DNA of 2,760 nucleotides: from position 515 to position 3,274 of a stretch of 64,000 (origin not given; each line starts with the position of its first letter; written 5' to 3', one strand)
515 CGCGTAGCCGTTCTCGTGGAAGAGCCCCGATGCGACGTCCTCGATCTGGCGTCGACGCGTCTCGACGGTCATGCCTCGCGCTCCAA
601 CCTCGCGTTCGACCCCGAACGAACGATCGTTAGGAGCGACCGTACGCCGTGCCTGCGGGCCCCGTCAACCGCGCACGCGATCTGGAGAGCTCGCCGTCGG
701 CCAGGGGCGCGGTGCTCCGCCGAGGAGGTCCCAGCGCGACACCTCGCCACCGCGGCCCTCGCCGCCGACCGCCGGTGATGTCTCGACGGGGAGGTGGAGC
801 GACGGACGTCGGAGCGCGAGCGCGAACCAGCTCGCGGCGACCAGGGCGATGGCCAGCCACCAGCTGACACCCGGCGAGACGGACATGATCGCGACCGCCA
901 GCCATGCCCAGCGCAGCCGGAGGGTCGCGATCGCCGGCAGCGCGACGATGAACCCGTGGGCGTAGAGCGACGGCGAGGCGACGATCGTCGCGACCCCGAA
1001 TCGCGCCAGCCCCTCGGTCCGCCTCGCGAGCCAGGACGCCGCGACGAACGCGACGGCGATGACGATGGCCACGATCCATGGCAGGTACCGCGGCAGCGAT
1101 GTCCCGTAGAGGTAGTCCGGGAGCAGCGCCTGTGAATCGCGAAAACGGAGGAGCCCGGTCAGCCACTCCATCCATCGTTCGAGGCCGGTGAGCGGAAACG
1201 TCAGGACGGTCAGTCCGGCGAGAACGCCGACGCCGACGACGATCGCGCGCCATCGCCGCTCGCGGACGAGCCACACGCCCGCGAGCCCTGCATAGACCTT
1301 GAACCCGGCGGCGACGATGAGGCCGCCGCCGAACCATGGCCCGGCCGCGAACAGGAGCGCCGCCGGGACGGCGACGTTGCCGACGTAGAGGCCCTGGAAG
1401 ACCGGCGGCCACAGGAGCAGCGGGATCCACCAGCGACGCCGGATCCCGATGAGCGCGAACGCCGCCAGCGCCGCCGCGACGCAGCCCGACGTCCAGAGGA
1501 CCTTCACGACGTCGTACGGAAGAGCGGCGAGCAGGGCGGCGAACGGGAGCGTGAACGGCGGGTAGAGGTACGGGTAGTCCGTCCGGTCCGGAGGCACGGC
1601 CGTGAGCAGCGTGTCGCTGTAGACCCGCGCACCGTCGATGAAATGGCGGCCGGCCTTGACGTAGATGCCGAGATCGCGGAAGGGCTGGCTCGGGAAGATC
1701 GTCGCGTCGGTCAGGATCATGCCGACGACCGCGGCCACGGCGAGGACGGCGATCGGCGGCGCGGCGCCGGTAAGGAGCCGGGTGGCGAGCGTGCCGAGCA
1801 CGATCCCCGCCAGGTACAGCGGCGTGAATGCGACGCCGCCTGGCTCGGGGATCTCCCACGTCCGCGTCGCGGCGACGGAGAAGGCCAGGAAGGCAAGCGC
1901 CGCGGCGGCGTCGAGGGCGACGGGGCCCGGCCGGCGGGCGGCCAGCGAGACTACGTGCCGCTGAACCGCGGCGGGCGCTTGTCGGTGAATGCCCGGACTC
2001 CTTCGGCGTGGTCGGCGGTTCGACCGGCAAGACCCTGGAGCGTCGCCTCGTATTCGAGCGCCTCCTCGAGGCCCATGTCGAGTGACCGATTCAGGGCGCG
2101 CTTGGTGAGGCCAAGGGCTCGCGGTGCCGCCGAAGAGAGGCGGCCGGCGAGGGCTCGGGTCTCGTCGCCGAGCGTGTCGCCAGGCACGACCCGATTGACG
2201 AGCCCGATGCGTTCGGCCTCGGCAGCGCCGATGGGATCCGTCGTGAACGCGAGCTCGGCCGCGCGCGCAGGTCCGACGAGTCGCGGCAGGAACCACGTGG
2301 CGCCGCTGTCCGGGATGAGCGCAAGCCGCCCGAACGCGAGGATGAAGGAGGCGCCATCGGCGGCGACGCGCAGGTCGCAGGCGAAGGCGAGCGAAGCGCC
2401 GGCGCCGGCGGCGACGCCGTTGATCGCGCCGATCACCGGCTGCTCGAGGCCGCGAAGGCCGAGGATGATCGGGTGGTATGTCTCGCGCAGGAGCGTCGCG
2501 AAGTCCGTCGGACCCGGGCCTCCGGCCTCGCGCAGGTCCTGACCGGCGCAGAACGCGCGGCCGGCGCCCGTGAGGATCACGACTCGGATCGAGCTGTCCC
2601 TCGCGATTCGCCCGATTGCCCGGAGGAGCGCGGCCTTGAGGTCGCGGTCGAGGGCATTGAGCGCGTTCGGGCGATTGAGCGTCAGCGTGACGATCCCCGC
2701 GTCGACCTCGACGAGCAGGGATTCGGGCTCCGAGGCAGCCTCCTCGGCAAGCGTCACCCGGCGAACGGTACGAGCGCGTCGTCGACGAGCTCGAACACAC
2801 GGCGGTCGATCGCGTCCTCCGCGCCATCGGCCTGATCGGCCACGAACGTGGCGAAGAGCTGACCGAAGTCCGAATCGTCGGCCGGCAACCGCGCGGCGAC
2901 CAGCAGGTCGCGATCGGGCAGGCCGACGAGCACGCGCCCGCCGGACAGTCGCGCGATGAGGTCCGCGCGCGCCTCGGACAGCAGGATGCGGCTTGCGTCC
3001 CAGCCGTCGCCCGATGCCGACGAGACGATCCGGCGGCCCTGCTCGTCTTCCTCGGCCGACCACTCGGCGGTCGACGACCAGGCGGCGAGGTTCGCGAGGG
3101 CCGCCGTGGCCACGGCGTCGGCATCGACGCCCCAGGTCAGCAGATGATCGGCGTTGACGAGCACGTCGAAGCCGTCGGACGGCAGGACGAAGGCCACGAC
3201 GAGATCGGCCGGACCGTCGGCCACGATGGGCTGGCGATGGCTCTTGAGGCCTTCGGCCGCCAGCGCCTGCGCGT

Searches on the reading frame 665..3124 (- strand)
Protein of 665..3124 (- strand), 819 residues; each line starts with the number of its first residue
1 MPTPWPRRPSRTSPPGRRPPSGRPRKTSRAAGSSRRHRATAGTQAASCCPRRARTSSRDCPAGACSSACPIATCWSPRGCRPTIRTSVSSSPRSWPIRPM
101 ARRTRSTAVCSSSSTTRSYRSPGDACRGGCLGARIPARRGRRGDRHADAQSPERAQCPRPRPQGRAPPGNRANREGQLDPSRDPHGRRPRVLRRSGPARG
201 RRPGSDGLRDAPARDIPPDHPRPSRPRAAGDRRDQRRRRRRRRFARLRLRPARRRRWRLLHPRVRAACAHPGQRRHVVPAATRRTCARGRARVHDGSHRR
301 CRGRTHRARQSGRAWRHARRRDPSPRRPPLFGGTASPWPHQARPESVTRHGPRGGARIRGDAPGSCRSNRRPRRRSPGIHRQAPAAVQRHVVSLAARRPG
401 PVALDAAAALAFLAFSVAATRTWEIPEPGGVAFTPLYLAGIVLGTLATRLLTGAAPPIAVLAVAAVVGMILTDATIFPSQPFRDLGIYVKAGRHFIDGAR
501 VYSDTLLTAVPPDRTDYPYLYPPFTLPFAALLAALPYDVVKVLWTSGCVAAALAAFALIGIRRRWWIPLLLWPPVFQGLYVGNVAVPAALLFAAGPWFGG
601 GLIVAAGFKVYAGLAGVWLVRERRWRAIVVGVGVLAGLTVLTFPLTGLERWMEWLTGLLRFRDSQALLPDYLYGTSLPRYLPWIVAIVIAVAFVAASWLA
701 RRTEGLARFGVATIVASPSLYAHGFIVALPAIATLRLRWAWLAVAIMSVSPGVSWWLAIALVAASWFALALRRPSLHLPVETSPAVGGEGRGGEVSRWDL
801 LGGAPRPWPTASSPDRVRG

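Call 53: search_protein_families(library=pfam, proteins=[window:665-3124:-], max_evalue=0.0001)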
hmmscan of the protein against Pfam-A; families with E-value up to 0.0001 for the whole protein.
window:665-3124:- (819 aa): 1 family
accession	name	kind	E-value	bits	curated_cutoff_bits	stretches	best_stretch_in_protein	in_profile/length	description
PF09594.16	GT87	-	4e-17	63.2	25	1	519-714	1-227/237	Glycosyltransferase family 87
